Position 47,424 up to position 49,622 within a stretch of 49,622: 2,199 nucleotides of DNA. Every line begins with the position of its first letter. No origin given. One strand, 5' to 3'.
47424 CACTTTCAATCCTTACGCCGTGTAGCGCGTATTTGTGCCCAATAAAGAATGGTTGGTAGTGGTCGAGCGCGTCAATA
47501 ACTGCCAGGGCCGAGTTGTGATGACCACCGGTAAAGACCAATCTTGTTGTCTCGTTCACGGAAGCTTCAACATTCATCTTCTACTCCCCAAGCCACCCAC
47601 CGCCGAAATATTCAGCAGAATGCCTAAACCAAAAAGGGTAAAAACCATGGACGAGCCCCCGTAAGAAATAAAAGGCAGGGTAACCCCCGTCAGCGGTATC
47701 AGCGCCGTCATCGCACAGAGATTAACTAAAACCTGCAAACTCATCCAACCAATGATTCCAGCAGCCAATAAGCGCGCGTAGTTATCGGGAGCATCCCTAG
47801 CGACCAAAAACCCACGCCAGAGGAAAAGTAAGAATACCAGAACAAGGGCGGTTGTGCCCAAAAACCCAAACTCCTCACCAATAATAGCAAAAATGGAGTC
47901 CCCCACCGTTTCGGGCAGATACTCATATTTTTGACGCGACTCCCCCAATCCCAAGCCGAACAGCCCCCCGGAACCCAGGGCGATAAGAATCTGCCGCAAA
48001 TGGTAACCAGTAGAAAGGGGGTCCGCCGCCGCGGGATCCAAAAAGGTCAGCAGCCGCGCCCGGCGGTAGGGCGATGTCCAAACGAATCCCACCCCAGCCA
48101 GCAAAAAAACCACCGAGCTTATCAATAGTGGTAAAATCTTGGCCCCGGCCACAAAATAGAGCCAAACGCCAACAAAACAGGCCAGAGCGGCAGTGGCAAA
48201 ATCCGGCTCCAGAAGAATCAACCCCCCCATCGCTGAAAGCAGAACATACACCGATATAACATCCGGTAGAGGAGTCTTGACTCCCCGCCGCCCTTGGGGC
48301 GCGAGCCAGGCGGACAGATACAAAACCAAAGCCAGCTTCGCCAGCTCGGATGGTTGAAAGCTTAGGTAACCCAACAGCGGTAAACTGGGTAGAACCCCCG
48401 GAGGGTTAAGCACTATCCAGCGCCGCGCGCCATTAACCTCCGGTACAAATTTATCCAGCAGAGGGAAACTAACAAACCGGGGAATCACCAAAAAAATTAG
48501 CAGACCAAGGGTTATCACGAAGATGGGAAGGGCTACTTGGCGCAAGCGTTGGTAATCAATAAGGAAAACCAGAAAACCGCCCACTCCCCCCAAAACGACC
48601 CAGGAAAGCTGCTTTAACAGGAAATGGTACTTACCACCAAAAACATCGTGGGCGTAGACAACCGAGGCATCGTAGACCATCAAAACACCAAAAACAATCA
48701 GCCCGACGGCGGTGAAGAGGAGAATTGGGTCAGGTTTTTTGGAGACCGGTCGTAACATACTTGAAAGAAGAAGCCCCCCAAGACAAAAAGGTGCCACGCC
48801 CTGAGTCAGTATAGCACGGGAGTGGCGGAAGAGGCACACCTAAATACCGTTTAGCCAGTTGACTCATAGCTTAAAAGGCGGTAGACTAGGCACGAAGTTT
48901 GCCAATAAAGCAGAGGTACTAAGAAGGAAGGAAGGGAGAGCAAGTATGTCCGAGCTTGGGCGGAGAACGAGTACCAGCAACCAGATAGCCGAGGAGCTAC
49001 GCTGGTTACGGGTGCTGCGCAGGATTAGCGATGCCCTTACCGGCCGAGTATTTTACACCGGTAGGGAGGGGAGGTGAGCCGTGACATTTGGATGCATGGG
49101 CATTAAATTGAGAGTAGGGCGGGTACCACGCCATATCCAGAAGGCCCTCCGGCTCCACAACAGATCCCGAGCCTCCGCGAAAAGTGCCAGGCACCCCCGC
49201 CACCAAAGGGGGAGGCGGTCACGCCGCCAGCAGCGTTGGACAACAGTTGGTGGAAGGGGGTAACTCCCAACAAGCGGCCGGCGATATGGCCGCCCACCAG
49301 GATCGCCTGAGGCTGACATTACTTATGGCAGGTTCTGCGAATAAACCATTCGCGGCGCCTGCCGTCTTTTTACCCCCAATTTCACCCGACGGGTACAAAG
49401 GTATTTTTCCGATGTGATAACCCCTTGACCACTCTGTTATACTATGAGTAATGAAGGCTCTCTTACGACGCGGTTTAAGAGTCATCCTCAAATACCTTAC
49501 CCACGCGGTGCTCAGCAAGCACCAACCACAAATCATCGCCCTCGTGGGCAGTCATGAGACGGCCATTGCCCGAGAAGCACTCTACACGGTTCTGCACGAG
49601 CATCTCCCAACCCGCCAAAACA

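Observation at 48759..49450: Orphan GC-rich, hairpin-dense transcription unit between divergent ftsW and murF-like genes: candidate novel RNA or micro-protein operon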

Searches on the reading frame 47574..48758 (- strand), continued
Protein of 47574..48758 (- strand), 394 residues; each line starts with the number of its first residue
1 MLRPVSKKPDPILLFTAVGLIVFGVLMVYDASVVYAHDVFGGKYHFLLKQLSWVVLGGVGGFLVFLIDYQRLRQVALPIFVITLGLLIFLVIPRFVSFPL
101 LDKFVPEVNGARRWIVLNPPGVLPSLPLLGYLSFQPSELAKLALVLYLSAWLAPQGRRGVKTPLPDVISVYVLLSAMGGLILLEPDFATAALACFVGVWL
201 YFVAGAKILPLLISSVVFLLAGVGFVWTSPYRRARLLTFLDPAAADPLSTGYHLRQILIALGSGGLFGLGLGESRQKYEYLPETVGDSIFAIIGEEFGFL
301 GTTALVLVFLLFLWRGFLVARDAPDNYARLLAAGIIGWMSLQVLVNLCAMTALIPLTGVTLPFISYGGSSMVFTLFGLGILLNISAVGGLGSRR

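Call 57: find_encoding_contigs(protein=P0130, flank=10000, max_places=10)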
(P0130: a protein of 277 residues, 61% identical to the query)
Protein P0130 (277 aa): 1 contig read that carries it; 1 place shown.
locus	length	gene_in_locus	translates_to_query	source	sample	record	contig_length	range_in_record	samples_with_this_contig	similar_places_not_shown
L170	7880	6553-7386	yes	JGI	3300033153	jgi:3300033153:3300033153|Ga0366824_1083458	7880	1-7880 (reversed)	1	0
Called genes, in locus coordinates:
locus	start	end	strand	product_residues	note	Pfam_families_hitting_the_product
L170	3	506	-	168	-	?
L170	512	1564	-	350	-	PF00091:Tubulin, PF12327:FtsZ_C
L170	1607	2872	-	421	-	PF11104:PilM_2 (faint), PF14450:FtsA (weak), PF02491:SHS2_FTSA, PF06723:MreB_Mbl, PF14450:FtsA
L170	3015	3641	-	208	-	-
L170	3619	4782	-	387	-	PF03033:Glyco_transf_28, PF04101:Glyco_tran_28_C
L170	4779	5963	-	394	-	PF01098:FTSW_RODA_SPOVE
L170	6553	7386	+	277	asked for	-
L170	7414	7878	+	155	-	?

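Call 62: find_encoding_contigs(protein=P0131, flank=6000, max_places=5)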
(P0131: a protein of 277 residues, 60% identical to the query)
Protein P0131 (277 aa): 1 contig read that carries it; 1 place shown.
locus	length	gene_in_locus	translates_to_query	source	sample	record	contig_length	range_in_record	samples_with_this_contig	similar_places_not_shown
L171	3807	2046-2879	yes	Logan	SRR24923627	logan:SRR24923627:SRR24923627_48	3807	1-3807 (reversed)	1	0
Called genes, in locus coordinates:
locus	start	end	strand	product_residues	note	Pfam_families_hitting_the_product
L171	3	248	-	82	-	?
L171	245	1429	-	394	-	PF01098:FTSW_RODA_SPOVE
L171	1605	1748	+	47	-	-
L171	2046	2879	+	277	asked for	-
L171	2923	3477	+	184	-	PF07638:Sigma70_ECF (weak), PF04542:Sigma70_r2, PF08281:Sigma70_r4_2, PF00196:GerE (weak), PF04545:Sigma70_r4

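Call 63: find_encoding_contigs(protein=P0127, flank=6000, max_places=5)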
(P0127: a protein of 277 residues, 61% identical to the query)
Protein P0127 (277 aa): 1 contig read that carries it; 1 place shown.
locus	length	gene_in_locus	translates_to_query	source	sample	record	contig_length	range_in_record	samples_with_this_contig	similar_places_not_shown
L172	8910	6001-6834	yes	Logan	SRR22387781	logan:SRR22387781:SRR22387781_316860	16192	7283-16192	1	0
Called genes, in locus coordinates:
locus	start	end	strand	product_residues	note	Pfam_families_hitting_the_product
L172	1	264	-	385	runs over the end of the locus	PF03033:Glyco_transf_28, PF13579:Glyco_trans_4_4 (weak), PF04101:Glyco_tran_28_C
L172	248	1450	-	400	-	PF01098:FTSW_RODA_SPOVE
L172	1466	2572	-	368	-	PF00953:Glycos_transf_4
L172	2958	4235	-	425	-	PF01225:Mur_ligase (weak), PF08245:Mur_ligase_M, PF02875:Mur_ligase_C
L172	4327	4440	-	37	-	-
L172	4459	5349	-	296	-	PF01565:FAD_binding_4, PF02873:MurB_C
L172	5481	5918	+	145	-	-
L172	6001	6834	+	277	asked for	-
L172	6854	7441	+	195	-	PF07638:Sigma70_ECF, PF04542:Sigma70_r2, PF04545:Sigma70_r4, PF08281:Sigma70_r4_2, PF00196:GerE (weak)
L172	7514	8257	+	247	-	PF13560:HTH_31 (faint), PF01381:HTH_3 (faint), PF04545:Sigma70_r4 (weak)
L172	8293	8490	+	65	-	-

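Call 64: find_encoding_contigs(protein=P0129, flank=6000, max_places=5)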
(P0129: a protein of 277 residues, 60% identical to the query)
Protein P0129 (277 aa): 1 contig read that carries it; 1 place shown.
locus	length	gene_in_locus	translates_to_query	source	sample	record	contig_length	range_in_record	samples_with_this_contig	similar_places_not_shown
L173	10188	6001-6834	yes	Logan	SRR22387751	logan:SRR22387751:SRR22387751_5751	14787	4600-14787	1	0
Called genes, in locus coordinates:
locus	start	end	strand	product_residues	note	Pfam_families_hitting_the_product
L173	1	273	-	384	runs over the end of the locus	PF03033:Glyco_transf_28, PF13579:Glyco_trans_4_4 (weak), PF04101:Glyco_tran_28_C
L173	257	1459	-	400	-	PF01098:FTSW_RODA_SPOVE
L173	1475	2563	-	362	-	PF00953:Glycos_transf_4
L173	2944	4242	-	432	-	PF01225:Mur_ligase (weak), PF08245:Mur_ligase_M, PF02875:Mur_ligase_C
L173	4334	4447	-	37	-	-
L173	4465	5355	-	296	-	PF01565:FAD_binding_4, PF02873:MurB_C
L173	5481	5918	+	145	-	-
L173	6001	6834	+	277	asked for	-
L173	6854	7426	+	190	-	PF07638:Sigma70_ECF, PF04542:Sigma70_r2, PF00196:GerE (weak), PF04545:Sigma70_r4 (weak), PF08281:Sigma70_r4_2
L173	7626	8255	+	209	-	PF04545:Sigma70_r4 (weak)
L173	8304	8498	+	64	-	-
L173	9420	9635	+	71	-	-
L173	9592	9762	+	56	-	-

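Call 68: search_protein_families(library=pfam, max_evalue=10, proteins=[P0132, L172:5481-5915:+])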
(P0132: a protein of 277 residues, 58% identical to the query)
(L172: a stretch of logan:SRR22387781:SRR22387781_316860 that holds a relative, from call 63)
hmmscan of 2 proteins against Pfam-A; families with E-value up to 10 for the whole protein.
P0132 (277 aa): 2 families
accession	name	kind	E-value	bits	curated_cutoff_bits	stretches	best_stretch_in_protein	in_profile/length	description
PF00467.35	KOW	-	0.068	13.5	22.3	1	252-269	4-21/32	KOW motif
PF23290.1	KOW5_SPT5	-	0.14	12.1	27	1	251-271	4-24/46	Transcription elongation factor SPT5, fifth KOW domain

L172:5481-5915:+ (145 aa): 1 family
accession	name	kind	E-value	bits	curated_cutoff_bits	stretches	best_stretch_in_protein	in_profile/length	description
PF06657.18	Cep57_MT_bd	-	0.016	16.1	31.3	1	75-114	12-51/77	Centrosome microtubule-binding domain of Cep57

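Call 75: list_cluster_members(proteins=[P0130, P0131, P0132, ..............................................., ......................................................, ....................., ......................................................, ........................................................, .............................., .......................])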
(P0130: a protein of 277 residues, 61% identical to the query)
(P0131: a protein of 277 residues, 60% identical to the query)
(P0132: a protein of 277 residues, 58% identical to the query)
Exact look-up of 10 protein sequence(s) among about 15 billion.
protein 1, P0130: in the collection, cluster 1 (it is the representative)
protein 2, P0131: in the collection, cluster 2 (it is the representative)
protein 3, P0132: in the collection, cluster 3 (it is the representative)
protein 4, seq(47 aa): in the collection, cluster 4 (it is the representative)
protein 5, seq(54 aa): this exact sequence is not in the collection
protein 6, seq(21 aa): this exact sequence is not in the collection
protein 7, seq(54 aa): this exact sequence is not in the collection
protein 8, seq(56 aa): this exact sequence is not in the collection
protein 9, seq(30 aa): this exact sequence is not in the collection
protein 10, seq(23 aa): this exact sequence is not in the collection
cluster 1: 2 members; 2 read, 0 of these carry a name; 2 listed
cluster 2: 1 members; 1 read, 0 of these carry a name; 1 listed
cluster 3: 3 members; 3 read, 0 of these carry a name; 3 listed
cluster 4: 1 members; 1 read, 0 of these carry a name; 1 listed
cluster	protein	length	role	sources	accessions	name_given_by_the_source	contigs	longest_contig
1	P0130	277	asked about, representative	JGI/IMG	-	-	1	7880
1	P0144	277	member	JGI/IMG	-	-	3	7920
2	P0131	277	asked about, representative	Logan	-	-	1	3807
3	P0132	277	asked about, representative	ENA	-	-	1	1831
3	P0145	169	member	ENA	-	-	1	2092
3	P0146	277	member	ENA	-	-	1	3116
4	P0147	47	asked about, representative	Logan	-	-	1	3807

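Call 76: find_encoding_contigs(protein=P0144, flank=3000, max_places=10)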
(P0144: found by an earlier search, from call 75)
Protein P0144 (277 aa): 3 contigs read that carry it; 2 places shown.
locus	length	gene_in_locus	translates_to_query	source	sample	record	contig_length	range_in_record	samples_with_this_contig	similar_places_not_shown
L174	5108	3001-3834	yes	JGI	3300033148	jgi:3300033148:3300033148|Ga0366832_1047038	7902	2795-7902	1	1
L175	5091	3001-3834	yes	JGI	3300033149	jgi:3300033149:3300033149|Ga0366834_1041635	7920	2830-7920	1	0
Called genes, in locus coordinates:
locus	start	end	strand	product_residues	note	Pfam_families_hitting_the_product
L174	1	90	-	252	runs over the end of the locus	-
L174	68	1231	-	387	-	PF03033:Glyco_transf_28, PF04101:Glyco_tran_28_C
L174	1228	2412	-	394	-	PF01098:FTSW_RODA_SPOVE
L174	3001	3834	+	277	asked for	-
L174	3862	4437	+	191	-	PF07638:Sigma70_ECF (faint), PF04542:Sigma70_r2, PF08281:Sigma70_r4_2, PF00196:GerE (weak), PF04545:Sigma70_r4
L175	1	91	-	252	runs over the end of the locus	-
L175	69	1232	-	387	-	PF03033:Glyco_transf_28, PF04101:Glyco_tran_28_C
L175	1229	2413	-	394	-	PF01098:FTSW_RODA_SPOVE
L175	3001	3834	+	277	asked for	-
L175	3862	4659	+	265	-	PF04542:Sigma70_r2, PF08281:Sigma70_r4_2, PF00196:GerE (weak), PF04545:Sigma70_r4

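Call 93: search_solved_structures(query=P0132, max_evalue=10)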
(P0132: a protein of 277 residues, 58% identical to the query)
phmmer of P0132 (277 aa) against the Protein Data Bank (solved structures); distinct sequences matched with E-value up to 10: 0.

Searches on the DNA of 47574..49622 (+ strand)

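Call 4: search_rna_families(source=window, start=48600, end=49622, threshold=evalue, max_evalue=10, show_alignments=3)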
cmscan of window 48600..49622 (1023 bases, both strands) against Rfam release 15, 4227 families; matches with E-value up to 10: 2.
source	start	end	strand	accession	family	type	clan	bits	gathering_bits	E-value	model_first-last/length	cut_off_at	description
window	48911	49129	+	RF02247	Six3os1_2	Gene; lncRNA;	-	20.5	80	0.41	1-217/217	no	Six3os1 conserved region 2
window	49064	49080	+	RF02040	HOTTIP_1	Gene; lncRNA;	-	12.2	50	9.2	1-57/57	no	HOXA transcript at the distal tip, conserved region 1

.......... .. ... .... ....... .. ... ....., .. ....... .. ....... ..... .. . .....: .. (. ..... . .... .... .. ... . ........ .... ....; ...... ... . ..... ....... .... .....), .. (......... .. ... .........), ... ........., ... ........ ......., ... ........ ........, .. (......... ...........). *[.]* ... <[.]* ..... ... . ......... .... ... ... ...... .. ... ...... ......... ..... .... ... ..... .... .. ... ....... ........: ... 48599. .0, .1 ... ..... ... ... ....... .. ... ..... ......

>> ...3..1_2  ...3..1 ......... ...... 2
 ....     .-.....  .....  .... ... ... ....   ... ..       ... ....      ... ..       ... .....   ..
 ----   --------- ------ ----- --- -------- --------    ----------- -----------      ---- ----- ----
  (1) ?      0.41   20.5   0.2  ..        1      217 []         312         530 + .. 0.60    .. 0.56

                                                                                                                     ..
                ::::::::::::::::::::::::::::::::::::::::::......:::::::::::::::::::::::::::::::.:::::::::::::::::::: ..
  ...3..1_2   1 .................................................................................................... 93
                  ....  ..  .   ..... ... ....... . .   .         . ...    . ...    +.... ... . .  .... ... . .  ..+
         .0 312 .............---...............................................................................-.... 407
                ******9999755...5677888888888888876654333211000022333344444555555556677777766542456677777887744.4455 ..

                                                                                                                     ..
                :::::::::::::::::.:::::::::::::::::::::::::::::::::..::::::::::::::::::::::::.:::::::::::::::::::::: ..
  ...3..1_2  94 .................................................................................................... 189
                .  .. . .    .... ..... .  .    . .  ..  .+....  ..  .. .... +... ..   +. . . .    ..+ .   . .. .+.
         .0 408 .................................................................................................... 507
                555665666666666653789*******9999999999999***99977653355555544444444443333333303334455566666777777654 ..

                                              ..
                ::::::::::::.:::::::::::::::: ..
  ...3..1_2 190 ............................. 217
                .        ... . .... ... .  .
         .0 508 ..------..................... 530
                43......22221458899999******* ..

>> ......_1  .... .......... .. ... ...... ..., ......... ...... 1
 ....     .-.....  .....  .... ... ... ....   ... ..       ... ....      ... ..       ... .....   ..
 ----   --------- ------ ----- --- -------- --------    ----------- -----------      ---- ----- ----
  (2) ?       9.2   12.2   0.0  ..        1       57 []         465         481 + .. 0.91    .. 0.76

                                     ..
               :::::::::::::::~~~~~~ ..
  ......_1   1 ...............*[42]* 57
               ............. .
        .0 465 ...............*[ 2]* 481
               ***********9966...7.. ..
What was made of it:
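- On Any Rfam RNA family (RNase P, SRP, tmRNA, 6S, riboswitches, T-box, large ncRNAs): At E<=10 the only matches are two low-complexity eukaryotic lncRNA models far below threshold (call 4).
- There is no Rfam match at E<=10 (call 4).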

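Call 31: search_dna_similar(query=window:48759-49451:+, collection=phages, mode=distant, max_evalue=0.01)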
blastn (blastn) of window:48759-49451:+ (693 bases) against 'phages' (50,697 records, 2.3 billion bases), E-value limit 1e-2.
No match.

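Call 32: search_dna_similar(query=window:48759-49451:+, collection=plasmids, mode=distant, max_evalue=0.01)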
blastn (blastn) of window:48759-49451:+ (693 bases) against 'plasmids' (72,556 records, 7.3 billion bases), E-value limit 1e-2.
No match.
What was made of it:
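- There is no similar DNA in phage or plasmid collections (calls 31, 32).
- Tried and rejected: No phage or plasmid similarity (calls 31, 32).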

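Call 53: search_rna_families(source=L166, start=1700, end=2500, threshold=evalue, max_evalue=1)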
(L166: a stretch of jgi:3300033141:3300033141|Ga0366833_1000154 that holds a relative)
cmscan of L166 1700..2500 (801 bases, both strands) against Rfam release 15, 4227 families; matches with E-value up to 1: 10.
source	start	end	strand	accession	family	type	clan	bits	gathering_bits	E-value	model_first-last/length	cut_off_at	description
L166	1979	2051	+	RF00005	tRNA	Gene; tRNA;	CL00001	66.7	29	3.2e-14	1-71/71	no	tRNA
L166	2155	2226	+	RF00005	tRNA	Gene; tRNA;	CL00001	66.1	29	4.6e-14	1-71/71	no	tRNA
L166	2063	2147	+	RF00005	tRNA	Gene; tRNA;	CL00001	32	29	0.00012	1-71/71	no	tRNA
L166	2119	2179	+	RF02553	YrlA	Gene; sRNA;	-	22.3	69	0.041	27-81/114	no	Y RNA-like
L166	2054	2211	+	RF02223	sX4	Gene; sRNA;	-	22.2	70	0.022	1-167/167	no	Proteobacterial sRNA sX4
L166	1979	2052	-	RF04354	Plastid-ycf2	Cis-reg;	-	21.3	65.7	0.11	1-75/75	no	Plastid-ycf2 5UTR RNA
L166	2164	2236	+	RF03004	Lacto-phage-1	Gene; sRNA;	-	20.2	50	0.31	1-81/81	no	Lacto-phage-1 RNA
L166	2100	2146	-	RF04351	Plastid-psbl-rps4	Cis-reg;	-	19.8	68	0.21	1-53/53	no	Plastid-psbl-rps4 3UTR RNA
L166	1998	2089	-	RF02507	Atu_Ti3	Gene; sRNA;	-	18.2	50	0.54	1-89/89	no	Rhizobiales sRNA Atu_Ti3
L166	2161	2244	+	RF00233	Tymo_tRNA-like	Cis-reg;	-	17.5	40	0.46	1-84/84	no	Tymovirus/Pomovirus/Furovirus tRNA-like 3' UTR element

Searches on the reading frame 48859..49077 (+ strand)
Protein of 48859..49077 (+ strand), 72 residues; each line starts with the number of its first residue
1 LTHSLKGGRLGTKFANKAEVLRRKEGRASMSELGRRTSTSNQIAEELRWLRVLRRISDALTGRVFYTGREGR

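Call 11: search_protein_families(library=pfam, max_evalue=1, proteins=[window:48859-49077:+])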
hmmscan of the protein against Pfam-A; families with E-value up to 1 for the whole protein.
window:48859-49077:+ (72 aa): 1 family
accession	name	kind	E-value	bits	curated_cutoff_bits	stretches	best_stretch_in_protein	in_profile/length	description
PF23183.1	bHLH_NPAS4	-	0.15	12.5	27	1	41-66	14-39/54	NPAS4 bHLH domain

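Call 29: list_cluster_members(proteins=[window:48859-49074:+, window:48946-49074:+, window:49081-49260:+, window:49184-49414:+, window:49106-49297:-, window:49056-49319:-, window:49009-49206:-, window:49222-49536:-, window:49286-49414:+, window:48733-48867:-])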
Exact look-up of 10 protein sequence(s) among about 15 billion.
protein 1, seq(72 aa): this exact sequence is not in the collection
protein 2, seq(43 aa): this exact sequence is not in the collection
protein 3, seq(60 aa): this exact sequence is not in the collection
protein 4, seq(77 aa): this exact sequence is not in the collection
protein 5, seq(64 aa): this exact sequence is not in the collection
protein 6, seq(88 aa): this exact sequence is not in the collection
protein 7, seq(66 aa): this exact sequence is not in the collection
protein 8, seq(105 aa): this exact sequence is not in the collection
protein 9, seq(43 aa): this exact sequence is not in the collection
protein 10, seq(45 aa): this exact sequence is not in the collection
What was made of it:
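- Gene callers never called it (calls 29, 75).
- Tried and rejected: Exact look-up of 10 gap ORFs: none is a called protein (call 29).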

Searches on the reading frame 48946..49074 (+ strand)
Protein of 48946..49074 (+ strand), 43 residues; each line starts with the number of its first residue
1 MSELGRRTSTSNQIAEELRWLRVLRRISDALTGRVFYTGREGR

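Call 68: search_protein_families(library=pfam, max_evalue=10, proteins=[window:48946-49074:+])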
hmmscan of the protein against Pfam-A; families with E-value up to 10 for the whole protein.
seq(43 aa): 1 family
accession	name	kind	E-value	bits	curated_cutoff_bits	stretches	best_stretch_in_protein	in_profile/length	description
PF23183.1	bHLH_NPAS4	-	0.056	13.9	27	1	12-37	14-39/54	NPAS4 bHLH domain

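Call 88: predict_structure(protein=window:48946-49074:+)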
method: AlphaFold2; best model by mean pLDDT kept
length: 43 residues; sequences in the alignment: 1
mean_pLDDT: 84.8   pTM: 0.50
mean pLDDT of the five models: 84.8, 79.0, 78.7, 77.8, 72.4
residues with pLDDT >= 90: 20; 70-90: 17; 50-70: 6; < 50: 0
segments of 3 or more residues with pLDDT < 50: none
pLDDT, mean of each block of 10 residues (from residue 1): 78 95 96 77 62
secondary structure, 60 per line:
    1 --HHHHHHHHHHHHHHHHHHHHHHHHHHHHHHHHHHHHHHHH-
elements in order: H3-42
